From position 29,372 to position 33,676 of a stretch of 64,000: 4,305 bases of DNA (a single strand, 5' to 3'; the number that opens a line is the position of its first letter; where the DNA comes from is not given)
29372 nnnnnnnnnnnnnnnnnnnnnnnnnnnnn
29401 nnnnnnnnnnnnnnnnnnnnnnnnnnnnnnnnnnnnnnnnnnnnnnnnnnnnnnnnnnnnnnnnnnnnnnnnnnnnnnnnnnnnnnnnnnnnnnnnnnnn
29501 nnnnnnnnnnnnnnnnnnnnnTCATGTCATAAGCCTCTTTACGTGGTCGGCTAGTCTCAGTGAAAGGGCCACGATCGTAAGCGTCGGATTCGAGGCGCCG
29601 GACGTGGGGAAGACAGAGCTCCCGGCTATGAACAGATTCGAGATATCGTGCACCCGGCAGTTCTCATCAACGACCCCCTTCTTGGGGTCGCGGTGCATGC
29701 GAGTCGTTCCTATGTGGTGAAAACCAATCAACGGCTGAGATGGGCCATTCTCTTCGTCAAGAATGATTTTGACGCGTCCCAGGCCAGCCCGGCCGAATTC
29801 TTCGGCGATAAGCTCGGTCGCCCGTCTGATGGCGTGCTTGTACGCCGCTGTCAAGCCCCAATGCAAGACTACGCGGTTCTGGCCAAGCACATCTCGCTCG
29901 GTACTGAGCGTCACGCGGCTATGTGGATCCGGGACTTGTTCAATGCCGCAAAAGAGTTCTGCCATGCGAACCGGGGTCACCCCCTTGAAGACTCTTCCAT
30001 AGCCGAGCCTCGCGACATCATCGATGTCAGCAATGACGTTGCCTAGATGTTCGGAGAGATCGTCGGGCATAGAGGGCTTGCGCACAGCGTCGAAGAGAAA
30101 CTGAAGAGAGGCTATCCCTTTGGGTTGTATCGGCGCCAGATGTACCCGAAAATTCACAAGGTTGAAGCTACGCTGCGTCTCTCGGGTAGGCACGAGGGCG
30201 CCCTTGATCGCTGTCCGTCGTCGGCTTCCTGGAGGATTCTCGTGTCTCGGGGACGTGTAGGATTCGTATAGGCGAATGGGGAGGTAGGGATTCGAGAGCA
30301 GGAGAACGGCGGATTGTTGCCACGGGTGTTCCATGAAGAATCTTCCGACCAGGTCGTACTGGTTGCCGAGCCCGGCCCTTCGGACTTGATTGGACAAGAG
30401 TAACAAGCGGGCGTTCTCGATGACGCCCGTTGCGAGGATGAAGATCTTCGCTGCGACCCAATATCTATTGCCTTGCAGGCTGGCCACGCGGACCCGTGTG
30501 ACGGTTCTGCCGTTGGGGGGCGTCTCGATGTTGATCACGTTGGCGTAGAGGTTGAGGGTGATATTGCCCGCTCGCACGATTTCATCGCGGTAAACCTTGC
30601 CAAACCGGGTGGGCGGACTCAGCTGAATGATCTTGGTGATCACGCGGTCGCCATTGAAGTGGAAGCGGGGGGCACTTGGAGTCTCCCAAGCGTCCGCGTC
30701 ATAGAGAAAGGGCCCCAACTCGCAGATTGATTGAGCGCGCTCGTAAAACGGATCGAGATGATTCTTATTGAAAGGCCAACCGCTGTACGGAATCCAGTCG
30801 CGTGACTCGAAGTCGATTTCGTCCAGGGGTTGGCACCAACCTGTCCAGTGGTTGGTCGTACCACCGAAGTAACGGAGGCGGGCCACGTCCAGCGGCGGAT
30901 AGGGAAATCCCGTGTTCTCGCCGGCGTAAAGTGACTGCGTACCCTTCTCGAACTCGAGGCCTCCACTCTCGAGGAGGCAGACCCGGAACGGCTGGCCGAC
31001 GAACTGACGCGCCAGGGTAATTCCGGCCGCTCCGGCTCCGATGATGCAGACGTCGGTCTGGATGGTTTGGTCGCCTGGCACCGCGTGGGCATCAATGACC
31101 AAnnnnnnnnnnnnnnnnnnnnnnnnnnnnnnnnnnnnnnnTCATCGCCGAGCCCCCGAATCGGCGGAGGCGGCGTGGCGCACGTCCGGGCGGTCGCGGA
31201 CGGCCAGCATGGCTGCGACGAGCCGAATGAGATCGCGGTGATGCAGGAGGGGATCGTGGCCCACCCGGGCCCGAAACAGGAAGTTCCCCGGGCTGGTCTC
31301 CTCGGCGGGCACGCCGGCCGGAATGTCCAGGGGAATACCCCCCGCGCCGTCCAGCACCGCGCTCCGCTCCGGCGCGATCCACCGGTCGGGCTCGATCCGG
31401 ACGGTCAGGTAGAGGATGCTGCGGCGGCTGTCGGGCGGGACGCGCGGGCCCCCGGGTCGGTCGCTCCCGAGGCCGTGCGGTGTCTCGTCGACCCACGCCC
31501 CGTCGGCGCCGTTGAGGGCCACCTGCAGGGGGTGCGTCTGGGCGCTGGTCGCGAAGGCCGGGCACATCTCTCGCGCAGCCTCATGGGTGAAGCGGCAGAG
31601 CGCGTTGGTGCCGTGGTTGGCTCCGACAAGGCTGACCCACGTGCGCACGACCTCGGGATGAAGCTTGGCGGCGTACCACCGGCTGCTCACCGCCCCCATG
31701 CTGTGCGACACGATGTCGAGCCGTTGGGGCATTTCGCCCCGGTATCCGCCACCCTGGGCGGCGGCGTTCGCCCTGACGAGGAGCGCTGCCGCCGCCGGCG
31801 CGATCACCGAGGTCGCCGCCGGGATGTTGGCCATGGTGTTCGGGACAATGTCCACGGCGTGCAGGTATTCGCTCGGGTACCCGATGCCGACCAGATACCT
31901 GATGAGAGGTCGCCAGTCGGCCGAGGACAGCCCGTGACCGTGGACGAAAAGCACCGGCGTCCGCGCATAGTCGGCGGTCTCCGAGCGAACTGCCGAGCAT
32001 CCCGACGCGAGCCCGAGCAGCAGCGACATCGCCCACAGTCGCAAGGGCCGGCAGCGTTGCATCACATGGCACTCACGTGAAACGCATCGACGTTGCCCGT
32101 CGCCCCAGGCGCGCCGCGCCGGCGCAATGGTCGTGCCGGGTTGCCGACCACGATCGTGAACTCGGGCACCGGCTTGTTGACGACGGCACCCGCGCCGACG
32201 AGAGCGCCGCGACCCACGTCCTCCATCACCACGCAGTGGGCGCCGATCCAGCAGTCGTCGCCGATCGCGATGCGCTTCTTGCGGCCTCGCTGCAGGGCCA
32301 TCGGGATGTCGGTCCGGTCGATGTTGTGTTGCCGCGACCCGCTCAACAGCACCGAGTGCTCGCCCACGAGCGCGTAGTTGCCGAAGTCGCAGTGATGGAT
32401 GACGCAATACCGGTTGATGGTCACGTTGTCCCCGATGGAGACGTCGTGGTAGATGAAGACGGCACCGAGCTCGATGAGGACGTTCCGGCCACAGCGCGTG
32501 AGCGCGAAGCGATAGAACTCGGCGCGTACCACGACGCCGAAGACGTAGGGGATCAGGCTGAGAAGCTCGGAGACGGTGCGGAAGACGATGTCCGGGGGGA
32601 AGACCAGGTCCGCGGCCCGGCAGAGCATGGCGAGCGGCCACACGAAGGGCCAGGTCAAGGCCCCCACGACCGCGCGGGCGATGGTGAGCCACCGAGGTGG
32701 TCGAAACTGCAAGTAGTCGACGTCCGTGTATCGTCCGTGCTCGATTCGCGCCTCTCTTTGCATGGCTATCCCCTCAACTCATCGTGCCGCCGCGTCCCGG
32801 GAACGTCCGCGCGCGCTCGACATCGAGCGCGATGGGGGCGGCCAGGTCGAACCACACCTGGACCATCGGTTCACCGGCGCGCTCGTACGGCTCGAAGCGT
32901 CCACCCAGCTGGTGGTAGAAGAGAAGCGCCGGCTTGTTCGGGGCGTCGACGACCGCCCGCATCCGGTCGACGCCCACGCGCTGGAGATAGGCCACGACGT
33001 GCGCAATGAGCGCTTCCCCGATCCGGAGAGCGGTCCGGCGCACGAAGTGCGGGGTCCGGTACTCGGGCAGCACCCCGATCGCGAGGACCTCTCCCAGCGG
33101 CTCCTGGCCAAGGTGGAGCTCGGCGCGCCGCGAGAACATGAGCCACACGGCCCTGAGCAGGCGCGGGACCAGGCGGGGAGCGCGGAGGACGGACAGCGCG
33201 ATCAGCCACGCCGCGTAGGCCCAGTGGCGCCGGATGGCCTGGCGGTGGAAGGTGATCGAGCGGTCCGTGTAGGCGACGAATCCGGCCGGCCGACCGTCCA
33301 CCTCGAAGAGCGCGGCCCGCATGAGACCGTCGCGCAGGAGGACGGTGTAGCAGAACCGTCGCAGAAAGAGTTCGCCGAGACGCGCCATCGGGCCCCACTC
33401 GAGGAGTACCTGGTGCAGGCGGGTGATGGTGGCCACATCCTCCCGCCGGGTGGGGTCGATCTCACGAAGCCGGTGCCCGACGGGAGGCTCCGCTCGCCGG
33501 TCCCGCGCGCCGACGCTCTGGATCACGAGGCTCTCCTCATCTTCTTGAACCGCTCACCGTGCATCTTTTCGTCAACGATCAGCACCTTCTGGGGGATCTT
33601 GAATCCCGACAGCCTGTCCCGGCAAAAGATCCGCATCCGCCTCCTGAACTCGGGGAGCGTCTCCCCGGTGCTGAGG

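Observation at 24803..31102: A lower-GC compositional island inside the locus encodes a spermidine-synthase-domain membrane protein and a GMC oxidoreductase with its TAT subunit, next to a TAT amidase.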

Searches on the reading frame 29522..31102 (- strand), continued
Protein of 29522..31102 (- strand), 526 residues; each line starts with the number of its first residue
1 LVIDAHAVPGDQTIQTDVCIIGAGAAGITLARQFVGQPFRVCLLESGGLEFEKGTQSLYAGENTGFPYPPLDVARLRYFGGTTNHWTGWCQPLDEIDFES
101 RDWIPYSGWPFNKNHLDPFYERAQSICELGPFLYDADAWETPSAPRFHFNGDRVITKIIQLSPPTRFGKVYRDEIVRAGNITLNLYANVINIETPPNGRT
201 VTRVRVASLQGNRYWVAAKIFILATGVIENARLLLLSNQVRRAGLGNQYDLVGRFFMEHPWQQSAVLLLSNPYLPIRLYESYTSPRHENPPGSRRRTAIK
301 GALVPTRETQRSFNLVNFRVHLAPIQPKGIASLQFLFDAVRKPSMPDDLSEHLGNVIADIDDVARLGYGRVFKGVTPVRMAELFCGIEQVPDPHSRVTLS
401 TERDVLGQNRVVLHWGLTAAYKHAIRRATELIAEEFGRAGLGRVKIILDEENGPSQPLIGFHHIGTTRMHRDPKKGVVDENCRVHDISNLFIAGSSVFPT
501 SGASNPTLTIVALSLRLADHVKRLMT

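Call 87: find_encoding_contigs(protein=P0121, flank=10000, max_places=3)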
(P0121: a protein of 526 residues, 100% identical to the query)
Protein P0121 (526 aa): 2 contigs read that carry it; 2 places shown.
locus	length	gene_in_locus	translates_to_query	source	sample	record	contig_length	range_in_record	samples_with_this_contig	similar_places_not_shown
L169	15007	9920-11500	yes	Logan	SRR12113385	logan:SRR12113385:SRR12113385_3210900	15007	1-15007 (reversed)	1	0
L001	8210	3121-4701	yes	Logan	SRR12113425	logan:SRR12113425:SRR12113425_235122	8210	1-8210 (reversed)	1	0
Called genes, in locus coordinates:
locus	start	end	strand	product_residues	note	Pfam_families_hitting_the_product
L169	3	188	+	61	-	?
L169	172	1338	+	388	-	PF02350:Epimerase_2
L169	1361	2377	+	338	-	PF01408:GFO_IDH_MocA, PF02894:GFO_IDH_MocA_C, PF22725:GFO_IDH_MocA_C3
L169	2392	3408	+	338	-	PF01522:Polysacc_deac_1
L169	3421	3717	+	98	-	-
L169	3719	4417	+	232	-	PF00106:adh_short, PF13561:adh_short_C2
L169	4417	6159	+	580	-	PF09852:DUF2079 (weak), PF13231:PMT_2 (weak)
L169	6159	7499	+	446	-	PF00501:AMP-binding, PF13193:AMP-binding_C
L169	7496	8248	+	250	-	PF00583:Acetyltransf_1 (faint)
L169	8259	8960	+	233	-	PF00132:Hexapep (weak), PF14602:Hexapep_2 (weak)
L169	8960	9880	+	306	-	PF01674:Lipase_2 (faint)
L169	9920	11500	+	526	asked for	PF01266:DAO (weak), PF05199:GMC_oxred_C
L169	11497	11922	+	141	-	-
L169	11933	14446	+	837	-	-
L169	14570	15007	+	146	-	?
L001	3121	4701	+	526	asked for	PF01266:DAO (weak), PF05199:GMC_oxred_C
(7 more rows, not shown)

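Call 92: search_protein_families(library=pfam, proteins=[L137:421-1713:+, L141:3501-4568:+, L099:5009-6937:+, L092:3889-4881:+, L091:5147-5905:+, L092:4958-5818:+, L092:7239-8582:+, L121:6612-7646:+, L162:3074-4165:+, L090:1425-2621:+], max_evalue=0.000001)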
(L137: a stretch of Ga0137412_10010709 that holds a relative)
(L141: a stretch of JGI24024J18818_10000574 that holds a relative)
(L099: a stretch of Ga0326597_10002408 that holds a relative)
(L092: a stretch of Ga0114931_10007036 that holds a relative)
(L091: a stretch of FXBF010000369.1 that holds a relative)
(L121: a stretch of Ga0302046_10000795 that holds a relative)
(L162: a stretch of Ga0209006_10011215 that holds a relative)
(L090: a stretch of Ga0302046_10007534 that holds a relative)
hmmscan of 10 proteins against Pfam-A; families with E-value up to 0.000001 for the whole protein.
L137:421-1713:+ (430 aa): 4 families
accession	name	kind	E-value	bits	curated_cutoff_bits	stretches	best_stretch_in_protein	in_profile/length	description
PF00534.26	Glycos_transf_1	-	6.6e-32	110.8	26.4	1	236-389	18-171/172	Glycosyl transferases group 1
PF13692.12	Glyco_trans_1_4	-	2.3e-29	102.9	27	1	235-374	3-138/142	Glycosyl transferases group 1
PF13524.12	Glyco_trans_1_2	-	5e-09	36.7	25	1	263-405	13-143/144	Glycosyl transferase-like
PF20706.3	GT4-conflict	-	2.5e-08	33.7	26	1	227-403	193-384/385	Family 4 Glycosyltransferase in conflict systems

L141:3501-4568:+ (355 aa): 7 families
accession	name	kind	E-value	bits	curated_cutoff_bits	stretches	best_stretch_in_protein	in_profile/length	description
PF01370.27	Epimerase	-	4.5e-36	124.9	20.9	1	28-255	2-240/240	NAD dependent epimerase/dehydratase family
PF01073.25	3Beta_HSD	-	1.2e-25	90.6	22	1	28-283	1-279/280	3-beta hydroxysteroid dehydrogenase/isomerase family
PF16363.11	GDP_Man_Dehyd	-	2.2e-23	83.7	27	1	28-344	1-331/332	GDP-mannose 4,6 dehydratase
PF04321.23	RmlD_sub_bind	-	1.2e-14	54.6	27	1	26-202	2-159/287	RmlD substrate binding domain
PF07993.18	NAD_binding_4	-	4.6e-14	52.6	20.1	1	78-227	78-240/258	Male sterility protein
PF13460.12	NAD_binding_10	-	1e-10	42.2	27.2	1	31-146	1-107/184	NAD(P)H-binding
PF02719.21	Polysacc_synt_2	-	1.8e-07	31.1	20.2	1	27-137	1-128/293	Polysaccharide biosynthesis protein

L099:5009-6937:+ (642 aa): 3 families
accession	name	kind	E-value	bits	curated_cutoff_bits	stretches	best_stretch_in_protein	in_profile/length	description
PF00733.27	Asn_synthase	-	5.9e-75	253.6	21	1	252-559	2-297/354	Asparagine synthase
PF13537.11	GATase_7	-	4.7e-45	153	25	1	52-169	3-122/123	Glutamine amidotransferase domain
PF13522.11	GATase_6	-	8.9e-45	152.3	27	1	35-164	1-130/130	Glutamine amidotransferase domain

L092:3889-4881:+ (330 aa): 2 families
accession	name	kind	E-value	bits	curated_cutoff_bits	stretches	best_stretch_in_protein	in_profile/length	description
PF13469.12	Sulfotransfer_3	-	1.3e-35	124.1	27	1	23-219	2-216/216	Sulfotransferase family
PF00685.33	Sulfotransfer_1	-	1.3e-16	61.3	22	1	23-254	4-215/255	Sulfotransferase domain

L091:5147-5905:+ (252 aa): 3 families
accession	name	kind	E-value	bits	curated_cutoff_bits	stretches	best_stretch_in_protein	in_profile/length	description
PF00106.31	adh_short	-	4.1e-46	157.4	26.6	1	18-208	2-193/195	short chain dehydrogenase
PF13561.12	adh_short_C2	-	3.3e-36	125.5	27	1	23-228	1-213/236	Enoyl-(Acyl carrier protein) reductase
PF08659.16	KR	-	7.3e-15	55.8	22.6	1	19-184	3-169/180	KR domain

L092:4958-5818:+ (286 aa): 1 family
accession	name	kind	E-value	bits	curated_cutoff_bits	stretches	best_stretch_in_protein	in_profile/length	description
PF01061.29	ABC2_membrane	-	7.2e-15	55.5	26.9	1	44-247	5-210/211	ABC-2 type transporter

L092:7239-8582:+ (447 aa): 3 families
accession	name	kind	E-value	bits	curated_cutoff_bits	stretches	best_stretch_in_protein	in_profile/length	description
PF16254.10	DUF4910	-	2.6e-114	380.6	26.6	1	20-358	1-247/247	Domain of unknown function (DUF4910)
PF09940.16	DUF2172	-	7.7e-41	138.8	27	1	70-161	1-92/92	Domain of unknown function (DUF2172)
PF16221.11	HTH_47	-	1e-28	99.1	27.1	1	360-435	2-77/78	winged helix-turn-helix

L121:6612-7646:+ (344 aa): 1 family
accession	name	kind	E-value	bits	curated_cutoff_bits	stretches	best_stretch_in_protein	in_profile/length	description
PF00535.33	Glycos_transf_2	-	1.9e-26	93.4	23.3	1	31-191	4-166/168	Glycosyl transferase family 2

L162:3074-4165:+ (363 aa): 0 families

L090:1425-2621:+ (398 aa): 0 families

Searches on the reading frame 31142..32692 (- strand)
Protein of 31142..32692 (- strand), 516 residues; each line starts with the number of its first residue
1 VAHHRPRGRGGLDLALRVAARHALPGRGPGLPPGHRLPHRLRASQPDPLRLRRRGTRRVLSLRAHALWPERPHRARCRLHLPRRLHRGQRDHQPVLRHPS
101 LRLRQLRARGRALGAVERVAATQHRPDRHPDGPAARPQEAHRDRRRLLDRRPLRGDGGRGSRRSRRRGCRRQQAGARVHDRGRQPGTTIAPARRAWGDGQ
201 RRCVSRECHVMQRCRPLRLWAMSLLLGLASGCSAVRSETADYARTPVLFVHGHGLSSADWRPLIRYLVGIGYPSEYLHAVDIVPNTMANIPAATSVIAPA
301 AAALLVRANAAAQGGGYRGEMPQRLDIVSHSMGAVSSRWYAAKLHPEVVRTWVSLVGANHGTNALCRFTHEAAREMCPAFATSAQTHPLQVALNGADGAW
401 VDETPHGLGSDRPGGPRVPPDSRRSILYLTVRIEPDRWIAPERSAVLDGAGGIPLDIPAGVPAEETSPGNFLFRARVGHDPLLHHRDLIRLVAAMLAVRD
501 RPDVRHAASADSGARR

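Call 5: search_protein_families(library=pfam, proteins=[window:31142-32692:-], max_evalue=0.01)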
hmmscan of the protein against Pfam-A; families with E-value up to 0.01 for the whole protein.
window:31142-32692:- (516 aa): 2 families
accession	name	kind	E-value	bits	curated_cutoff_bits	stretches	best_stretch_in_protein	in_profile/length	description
PF01674.24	Lipase_2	-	0.00013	22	20.3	1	245-377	2-140/219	Lipase (class 2)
PF00561.26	Abhydrolase_1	-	0.0068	16.5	25.8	0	324-357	70-102/245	alpha/beta hydrolase fold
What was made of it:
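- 31142..32062 (-): Class-2 lipase / alpha-beta hydrolase, 306 aa, forming the upstream flank of the cassette. It has native GC. Relatives carry this gene elsewhere in the locus. Pfam Lipase_2 E 1e-4 (call 5).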

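Call 6: search_protein_families(library=ncbifam, proteins=[window:31142-32692:-], max_evalue=0.01)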
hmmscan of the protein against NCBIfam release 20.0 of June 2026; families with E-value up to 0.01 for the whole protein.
window:31142-32692:- (516 aa): 0 families

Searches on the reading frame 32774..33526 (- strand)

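Call 10: search_protein_families(library=pfam, proteins=[window:32774-33526:-], max_evalue=0.001)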
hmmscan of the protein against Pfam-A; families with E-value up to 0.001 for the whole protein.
window:32774-33526:- (250 aa): 1 family
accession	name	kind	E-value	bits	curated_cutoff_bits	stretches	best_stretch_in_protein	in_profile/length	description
PF00583.31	Acetyltransf_1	-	2.9e-06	28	20.7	1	143-208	58-115/116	Acetyltransferase (GNAT) family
